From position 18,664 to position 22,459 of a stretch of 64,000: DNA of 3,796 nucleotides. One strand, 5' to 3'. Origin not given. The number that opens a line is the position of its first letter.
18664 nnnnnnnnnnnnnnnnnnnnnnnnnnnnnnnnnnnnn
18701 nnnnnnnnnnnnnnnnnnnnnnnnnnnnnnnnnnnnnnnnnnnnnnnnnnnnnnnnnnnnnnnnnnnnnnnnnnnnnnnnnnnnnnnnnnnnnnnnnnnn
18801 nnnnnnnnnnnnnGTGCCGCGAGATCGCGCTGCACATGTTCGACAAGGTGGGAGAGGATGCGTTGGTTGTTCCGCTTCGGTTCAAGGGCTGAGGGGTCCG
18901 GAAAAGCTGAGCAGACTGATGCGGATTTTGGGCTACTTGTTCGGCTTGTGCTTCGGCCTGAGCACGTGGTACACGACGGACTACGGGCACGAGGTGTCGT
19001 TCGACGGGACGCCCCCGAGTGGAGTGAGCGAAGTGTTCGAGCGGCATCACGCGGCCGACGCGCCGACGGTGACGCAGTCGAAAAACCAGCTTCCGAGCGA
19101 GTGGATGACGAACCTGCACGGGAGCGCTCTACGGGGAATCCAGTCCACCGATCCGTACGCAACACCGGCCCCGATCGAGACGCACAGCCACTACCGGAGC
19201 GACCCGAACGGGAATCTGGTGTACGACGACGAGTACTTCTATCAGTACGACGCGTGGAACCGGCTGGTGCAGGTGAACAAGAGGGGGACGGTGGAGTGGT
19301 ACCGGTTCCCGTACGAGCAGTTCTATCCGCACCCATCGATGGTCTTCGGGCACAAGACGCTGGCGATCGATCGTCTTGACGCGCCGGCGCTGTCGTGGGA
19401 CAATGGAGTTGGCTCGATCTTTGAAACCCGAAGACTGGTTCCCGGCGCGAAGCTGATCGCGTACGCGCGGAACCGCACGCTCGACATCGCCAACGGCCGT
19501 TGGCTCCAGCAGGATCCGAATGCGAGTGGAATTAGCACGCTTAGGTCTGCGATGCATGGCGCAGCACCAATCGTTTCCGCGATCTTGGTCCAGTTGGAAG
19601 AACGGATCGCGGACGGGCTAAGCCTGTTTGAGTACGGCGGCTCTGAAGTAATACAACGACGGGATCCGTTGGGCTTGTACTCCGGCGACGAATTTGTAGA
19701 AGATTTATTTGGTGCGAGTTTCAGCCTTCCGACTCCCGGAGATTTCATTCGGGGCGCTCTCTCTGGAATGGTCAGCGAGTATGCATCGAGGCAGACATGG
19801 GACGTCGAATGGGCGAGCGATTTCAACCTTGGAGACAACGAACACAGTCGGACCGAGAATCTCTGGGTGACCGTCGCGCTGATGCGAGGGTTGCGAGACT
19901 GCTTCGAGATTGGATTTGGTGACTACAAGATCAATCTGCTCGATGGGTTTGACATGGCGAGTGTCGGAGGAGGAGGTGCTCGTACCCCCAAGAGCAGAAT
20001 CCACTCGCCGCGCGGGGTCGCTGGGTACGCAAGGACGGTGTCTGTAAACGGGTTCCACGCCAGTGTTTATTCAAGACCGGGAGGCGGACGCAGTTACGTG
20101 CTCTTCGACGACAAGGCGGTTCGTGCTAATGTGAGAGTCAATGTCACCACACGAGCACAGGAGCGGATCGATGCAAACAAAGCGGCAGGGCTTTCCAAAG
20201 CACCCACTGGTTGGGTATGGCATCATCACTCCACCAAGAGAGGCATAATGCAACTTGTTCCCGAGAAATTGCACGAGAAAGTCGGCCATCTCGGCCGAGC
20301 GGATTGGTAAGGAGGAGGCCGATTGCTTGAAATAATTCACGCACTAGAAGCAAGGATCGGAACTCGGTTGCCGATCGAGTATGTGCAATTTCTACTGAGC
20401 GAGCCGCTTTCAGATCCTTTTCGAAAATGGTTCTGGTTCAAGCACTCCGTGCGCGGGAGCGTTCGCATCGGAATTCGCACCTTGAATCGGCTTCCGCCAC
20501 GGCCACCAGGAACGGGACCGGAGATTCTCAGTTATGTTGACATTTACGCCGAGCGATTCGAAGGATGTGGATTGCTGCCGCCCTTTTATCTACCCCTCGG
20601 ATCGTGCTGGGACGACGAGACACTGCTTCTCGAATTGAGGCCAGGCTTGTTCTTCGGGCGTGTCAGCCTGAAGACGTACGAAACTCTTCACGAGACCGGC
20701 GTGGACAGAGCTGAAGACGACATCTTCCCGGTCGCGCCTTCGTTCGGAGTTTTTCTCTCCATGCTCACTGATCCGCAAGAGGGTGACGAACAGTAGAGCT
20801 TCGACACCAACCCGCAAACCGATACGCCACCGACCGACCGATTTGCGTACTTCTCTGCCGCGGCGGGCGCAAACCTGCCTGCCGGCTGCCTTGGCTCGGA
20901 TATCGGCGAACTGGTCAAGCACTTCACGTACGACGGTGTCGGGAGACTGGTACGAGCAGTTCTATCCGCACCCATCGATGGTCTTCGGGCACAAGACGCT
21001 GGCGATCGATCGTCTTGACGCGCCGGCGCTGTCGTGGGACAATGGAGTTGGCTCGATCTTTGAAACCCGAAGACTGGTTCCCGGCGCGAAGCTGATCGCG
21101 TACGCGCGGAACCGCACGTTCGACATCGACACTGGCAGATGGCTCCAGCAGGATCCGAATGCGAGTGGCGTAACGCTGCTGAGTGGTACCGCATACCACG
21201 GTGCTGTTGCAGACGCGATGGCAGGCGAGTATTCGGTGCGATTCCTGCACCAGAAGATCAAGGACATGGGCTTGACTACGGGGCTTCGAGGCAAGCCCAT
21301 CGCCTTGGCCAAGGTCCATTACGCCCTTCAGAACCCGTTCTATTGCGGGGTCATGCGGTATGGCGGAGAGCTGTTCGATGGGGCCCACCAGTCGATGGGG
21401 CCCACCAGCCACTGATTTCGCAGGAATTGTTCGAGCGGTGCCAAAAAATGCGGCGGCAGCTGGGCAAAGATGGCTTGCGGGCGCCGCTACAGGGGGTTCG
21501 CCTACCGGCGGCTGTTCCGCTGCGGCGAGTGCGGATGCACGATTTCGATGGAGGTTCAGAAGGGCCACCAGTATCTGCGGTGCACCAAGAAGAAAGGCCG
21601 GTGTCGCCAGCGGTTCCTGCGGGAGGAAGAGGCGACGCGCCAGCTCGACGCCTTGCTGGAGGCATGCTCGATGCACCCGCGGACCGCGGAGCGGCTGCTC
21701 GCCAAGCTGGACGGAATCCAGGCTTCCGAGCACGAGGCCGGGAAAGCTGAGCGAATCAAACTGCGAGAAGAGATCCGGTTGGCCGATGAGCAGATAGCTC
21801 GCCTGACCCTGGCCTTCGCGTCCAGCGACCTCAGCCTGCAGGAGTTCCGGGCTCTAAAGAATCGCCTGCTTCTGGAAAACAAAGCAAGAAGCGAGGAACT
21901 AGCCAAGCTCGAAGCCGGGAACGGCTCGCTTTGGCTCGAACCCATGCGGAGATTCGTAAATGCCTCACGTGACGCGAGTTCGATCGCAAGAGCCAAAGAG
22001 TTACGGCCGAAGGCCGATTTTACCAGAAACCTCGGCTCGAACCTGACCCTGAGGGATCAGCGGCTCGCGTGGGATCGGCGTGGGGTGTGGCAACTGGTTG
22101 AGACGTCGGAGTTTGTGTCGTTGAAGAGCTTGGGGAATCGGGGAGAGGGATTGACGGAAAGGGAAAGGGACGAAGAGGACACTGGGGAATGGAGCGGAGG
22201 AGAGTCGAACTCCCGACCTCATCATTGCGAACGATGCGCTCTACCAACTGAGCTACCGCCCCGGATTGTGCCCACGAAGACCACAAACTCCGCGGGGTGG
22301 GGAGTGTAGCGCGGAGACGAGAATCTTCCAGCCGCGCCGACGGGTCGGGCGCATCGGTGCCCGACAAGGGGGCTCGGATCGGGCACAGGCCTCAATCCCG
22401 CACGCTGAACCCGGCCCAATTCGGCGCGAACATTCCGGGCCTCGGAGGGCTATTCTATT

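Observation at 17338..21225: Array of orphan Rhs C-terminal toxin cassettes (AHH and WHH nucleases) with recombination repeats but no full-length Rhs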

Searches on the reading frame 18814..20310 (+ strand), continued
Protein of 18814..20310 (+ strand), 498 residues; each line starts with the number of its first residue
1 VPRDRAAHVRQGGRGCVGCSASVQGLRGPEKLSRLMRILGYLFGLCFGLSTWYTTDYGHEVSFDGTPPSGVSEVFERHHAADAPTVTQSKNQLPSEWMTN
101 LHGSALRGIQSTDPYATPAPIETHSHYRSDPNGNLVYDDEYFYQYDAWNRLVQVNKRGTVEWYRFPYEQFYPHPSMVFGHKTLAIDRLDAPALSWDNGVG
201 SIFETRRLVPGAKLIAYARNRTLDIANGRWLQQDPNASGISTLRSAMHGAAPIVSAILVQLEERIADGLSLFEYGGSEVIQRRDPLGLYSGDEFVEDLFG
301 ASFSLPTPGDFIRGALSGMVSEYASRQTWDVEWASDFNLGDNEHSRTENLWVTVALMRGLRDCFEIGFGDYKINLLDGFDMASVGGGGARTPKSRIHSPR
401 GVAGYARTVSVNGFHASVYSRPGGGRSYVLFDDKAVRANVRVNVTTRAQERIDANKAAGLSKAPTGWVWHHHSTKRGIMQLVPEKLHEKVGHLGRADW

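Call 74: search_protein_families(library=pfam, max_evalue=0.01, proteins=[P0041, P0023, P0072])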
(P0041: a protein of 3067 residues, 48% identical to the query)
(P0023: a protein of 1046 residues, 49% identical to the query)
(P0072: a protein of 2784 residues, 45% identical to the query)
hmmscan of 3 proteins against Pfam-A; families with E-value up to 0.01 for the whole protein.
P0041 (3067 aa): 2 families
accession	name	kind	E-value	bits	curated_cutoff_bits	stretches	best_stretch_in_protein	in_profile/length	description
PF14414.12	WHH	-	3.8e-09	36.6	25.1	1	3030-3063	3-35/43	A nuclease of the HNH/ENDO VII superfamily with conserved WHH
PF12639.13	Colicin-DNase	-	4.7e-05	24.6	25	1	3018-3063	50-96/96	DNase/tRNase domain of colicin-like bacteriocin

P0023 (1046 aa): 1 family
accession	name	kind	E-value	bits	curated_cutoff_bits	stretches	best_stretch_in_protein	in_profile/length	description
PF05593.20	RHS_repeat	-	2.2e-16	60.2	22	2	110-152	1-36/38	RHS Repeat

P0072 (2784 aa): 3 families
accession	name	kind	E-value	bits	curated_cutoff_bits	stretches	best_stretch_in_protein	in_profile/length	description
PF05593.20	RHS_repeat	-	5.3e-13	49.5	22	1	1868-1898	1-32/38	RHS Repeat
PF14412.12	AHH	-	3.5e-08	33.9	22.3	1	2660-2744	14-109/111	A nuclease family of the HNH/ENDO VII superfamily with conserved AHH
PF20041.5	DUF6443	-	0.0017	19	27.8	0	2324-2373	29-72/137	Domain of unknown function (DUF6443)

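Call 75: find_encoding_contigs(protein=P0002, flank=6000, max_places=2)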
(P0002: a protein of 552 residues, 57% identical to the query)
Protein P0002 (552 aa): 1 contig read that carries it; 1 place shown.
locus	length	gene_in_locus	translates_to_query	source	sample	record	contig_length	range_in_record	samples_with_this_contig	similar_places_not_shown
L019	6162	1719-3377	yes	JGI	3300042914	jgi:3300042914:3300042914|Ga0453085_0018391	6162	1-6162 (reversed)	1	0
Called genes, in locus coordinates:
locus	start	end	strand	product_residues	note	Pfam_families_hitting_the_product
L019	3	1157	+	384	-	?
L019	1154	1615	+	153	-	PF14567:SUKH_5, PF09346:SMI1_KNR4, PF14568:SUKH_6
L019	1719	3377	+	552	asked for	PF12639:Colicin-DNase (weak), PF14414:WHH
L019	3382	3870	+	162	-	PF09346:SMI1_KNR4 (weak)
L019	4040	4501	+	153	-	-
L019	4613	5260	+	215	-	-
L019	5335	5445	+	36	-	-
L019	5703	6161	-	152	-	?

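Call 83: list_cluster_members(proteins=[P0063, P0069, P0070, P0092, P0101, P0118, P0121, P0127, P0128, P0138])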
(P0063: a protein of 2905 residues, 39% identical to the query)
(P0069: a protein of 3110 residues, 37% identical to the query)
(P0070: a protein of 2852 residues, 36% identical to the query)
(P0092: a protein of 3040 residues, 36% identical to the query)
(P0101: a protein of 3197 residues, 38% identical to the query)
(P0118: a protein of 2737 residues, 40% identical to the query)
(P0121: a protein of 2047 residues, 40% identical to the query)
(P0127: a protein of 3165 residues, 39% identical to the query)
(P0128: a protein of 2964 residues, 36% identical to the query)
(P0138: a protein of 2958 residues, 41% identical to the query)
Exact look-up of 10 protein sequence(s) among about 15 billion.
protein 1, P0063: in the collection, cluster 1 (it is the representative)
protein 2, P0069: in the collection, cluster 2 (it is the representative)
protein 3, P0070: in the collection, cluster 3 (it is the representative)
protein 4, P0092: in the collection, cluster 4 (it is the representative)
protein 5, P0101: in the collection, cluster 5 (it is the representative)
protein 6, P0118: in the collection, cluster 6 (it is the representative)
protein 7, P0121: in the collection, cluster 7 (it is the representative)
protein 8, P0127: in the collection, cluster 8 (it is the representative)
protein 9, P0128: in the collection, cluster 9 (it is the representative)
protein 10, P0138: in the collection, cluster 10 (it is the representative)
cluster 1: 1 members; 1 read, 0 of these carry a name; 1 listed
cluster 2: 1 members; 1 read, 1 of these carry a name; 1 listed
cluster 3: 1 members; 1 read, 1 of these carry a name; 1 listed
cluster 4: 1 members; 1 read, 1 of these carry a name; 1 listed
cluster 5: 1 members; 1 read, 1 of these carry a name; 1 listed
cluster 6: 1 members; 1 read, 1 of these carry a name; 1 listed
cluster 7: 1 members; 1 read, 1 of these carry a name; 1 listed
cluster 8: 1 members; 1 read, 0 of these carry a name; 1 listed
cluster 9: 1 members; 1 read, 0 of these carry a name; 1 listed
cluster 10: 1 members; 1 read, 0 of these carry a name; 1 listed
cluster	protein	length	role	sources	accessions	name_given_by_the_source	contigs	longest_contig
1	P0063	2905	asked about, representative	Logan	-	-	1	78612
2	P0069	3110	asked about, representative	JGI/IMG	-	YD repeat-containing protein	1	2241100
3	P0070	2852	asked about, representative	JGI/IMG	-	YD repeat-containing protein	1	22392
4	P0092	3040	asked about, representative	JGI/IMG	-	YD repeat-containing protein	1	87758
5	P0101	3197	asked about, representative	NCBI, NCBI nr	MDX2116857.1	MAG: Tox-REase-5 domain-containing protein [Planctomycetota bacterium] | Tox-REase-5 domain-containing protein [Planctomycetota bacterium]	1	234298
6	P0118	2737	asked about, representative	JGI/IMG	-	YD repeat-containing protein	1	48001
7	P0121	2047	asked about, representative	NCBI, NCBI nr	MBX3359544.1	MAG: hypothetical protein KF745_14080 [Phycisphaeraceae bacterium] | hypothetical protein [Phycisphaeraceae bacterium]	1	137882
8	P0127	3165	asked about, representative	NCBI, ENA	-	-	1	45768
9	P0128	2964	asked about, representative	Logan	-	-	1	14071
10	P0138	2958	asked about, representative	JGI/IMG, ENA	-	-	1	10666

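Call 84: list_cluster_members(proteins=[P0153, P0157, P0161, P0169, P0170, P0035, P0122, P0066, P0077, P0136])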
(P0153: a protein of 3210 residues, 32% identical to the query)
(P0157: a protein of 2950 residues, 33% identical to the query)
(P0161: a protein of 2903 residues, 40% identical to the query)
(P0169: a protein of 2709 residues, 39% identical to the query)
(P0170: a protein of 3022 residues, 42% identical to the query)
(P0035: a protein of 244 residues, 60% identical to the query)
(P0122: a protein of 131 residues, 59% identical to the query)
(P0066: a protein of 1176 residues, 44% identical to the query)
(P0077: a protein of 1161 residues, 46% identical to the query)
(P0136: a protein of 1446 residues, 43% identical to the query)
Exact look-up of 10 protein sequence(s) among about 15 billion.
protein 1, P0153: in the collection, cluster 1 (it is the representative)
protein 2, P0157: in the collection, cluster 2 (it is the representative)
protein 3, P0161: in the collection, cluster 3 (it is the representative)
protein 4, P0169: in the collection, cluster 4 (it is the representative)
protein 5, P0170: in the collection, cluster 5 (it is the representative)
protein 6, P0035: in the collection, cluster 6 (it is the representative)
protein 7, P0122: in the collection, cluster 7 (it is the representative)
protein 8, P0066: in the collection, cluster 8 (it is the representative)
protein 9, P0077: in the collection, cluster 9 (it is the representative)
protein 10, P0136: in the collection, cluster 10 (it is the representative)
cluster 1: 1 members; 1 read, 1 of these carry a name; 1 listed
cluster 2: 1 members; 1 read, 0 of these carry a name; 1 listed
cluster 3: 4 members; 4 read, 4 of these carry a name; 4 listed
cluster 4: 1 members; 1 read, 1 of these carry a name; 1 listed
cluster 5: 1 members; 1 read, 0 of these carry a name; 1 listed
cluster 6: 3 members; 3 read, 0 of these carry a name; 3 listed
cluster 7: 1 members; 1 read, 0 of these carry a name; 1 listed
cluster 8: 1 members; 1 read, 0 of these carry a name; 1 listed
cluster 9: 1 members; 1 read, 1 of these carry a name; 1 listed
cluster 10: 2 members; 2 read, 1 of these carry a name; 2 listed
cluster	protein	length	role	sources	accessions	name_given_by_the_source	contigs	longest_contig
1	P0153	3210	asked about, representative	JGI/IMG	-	YD repeat-containing protein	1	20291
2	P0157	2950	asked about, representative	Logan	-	-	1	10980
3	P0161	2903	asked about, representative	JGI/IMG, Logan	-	YD repeat-containing protein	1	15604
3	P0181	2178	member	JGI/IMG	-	YD repeat-containing protein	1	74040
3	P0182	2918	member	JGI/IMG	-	YD repeat-containing protein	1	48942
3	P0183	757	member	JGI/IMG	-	hypothetical protein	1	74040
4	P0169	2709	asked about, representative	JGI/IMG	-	YD repeat-containing protein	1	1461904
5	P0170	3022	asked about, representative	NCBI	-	-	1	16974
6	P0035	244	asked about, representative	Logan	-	-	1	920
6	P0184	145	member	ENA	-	-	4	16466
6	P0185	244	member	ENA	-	-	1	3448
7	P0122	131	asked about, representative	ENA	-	-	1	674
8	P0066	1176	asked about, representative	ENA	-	-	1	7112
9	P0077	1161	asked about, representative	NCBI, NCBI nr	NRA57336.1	MAG: hypothetical protein HRU13_04365 [Phycisphaerales bacterium] | hypothetical protein [Phycisphaerales bacterium]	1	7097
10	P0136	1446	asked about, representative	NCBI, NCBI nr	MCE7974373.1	MAG: hypothetical protein DYG92_08660 [Leptolyngbya sp. PLA1] | hypothetical protein [Leptolyngbya sp. PLA1]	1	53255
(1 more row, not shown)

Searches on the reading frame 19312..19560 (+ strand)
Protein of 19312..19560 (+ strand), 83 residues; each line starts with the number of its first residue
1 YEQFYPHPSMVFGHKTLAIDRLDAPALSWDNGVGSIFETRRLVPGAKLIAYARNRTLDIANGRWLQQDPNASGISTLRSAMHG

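Call 61: find_related_loci(query=A4, collection=genome_contigs, flank=10000)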
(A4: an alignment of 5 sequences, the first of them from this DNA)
Query A4 (83 aa) in genome_contigs; peptide patterns used: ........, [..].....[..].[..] (x = any residue, [..] = any of these).
69 stretches matched a pattern; 11 encode a relative of the query (tblastn E <= 1e-3); 9 distinct loci.
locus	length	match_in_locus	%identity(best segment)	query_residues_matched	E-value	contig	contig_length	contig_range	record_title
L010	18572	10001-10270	68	1-83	1e-36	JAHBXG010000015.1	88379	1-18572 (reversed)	MAG: Phycisphaeraceae bacterium isolate ACE_PLA17 PLA17_15, whole genome shotgun sequence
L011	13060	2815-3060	63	1-82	3e-35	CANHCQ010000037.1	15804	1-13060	MAG: Phycisphaerales bacterium isolate RE-18aug17-265 genome assembly, contig: RE-18aug17-C5302, whole genome shotgun se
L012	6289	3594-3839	62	1-82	2e-33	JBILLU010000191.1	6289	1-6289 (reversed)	MAG: Phycisphaerales bacterium isolate ME2017-08-08_3300044911_group7_bin118 Rohwer_bin1615_scaffold_19725_c1, whole gen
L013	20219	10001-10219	70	1-73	1e-33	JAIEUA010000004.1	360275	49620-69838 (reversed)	MAG: Phycisphaerales bacterium isolate time.spades.CONCOCT.2.5kb_106 c_000000000006, whole genome shotgun sequence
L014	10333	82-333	64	7-83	8e-33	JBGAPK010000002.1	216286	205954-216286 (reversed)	MAG: Phycisphaerales bacterium isolate MAG_MBR_H10.26 MBRH10-26_opera_contig_255, whole genome shotgun sequence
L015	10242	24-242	66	1-73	4e-32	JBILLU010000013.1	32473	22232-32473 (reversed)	MAG: Phycisphaerales bacterium isolate ME2017-08-08_3300044911_group7_bin118 Rohwer_bin1615_scaffold_1112_c1, whole geno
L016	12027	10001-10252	63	7-83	5e-31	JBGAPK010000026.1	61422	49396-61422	MAG: Phycisphaerales bacterium isolate MAG_MBR_H10.26 MBRH10-26_opera_contig_1999, whole genome shotgun sequence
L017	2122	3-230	49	5-83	8e-16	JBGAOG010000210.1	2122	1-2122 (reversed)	MAG: Phycisphaerales bacterium isolate MAG_AAO_AS.2 AAOAS-2_NODE_210_length_2122_cov_4.953056, whole genome shotgun sequ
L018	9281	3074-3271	50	5-74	1e-14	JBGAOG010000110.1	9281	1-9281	MAG: Phycisphaerales bacterium isolate MAG_AAO_AS.2 AAOAS-2_NODE_110_length_9281_cov_6.223707, whole genome shotgun sequ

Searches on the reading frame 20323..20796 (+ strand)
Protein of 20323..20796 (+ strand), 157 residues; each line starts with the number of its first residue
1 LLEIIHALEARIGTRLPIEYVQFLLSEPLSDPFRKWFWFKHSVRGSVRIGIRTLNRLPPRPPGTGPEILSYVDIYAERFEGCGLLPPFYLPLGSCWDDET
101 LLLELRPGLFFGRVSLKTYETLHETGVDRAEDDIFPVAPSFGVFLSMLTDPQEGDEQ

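Call 6: search_protein_families(library=pfam, max_evalue=0.1, proteins=[window:20323-20796:+])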
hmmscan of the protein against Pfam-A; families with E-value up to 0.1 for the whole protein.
window:20323-20796:+ (157 aa): 1 family
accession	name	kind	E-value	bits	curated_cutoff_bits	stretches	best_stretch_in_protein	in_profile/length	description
PF09346.15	SMI1_KNR4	-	3.9e-06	27.9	25.4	1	4-146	6-124/125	SMI1 / KNR4 family (SUKH-1)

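Call 10: search_protein_families(library=ncbifam, max_evalue=1, proteins=[window:20323-20796:+])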
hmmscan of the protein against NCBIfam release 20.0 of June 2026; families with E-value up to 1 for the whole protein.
window:20323-20796:+ (157 aa): 0 families

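Call 32: find_encoding_contigs(protein=window:20323-20796:+, flank=10000, max_places=4)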
Protein window:20323-20796:+ (157 aa): no gene with exactly this product is on record in the collection.

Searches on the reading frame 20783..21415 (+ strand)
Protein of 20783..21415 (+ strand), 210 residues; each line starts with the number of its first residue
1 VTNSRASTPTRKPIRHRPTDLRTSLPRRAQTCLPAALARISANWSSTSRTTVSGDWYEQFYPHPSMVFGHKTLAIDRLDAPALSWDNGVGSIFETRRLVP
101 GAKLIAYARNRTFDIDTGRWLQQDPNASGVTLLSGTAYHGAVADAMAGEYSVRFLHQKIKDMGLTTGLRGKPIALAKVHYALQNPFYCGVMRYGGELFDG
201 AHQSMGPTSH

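Call 6: search_protein_families(library=pfam, max_evalue=0.1, proteins=[window:20783-21415:+])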
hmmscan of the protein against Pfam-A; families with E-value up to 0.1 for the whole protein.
window:20783-21415:+ (210 aa): 1 family
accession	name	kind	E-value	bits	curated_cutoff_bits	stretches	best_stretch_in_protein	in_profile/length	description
PF07508.19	Recombinase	-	0.00052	20.7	21.1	1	146-197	14-64/102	Recombinase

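Call 10: search_protein_families(library=ncbifam, max_evalue=1, proteins=[window:20783-21415:+])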
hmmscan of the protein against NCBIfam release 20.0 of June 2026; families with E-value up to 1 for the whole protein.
window:20783-21415:+ (210 aa): 2 families
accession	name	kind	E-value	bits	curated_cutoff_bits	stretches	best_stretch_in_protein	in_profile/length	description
TIGR03696.1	Rhs_assc_core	domain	0.0061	17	32.5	1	106-128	31-53/76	RHS repeat-associated core domain-containing protein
NF047343.1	SCCmet_CcrB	equivalog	0.22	10.1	900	1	168-193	213-238/542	cassette chromosome recombinase CcrB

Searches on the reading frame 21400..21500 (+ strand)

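Call 36: search_protein_families(library=pfam, max_evalue=10, proteins=[window:21400-21500:+])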
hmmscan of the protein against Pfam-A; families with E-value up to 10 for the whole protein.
window:21400-21500:+ (33 aa): 1 family
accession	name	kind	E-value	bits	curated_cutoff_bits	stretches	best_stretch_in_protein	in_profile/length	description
PF07508.19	Recombinase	-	0.0047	17.6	21.1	1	1-19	82-100/102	Recombinase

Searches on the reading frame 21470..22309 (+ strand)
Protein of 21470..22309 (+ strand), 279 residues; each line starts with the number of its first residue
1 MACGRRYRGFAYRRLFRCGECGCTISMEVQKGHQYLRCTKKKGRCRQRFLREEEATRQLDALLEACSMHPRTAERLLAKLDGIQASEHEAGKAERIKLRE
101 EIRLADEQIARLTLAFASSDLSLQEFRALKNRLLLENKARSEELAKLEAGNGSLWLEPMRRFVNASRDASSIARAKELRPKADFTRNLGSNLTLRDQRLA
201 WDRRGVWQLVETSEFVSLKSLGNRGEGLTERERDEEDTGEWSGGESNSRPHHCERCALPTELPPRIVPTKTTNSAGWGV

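Call 6: search_protein_families(library=pfam, max_evalue=0.1, proteins=[window:21470-22309:+])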
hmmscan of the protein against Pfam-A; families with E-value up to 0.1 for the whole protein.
window:21470-22309:+ (279 aa): 1 family
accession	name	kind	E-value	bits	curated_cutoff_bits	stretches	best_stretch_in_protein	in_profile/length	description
PF13408.12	Zn_ribbon_recom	-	0.00027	21.7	25.3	1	14-55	4-49/58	Recombinase zinc beta ribbon domain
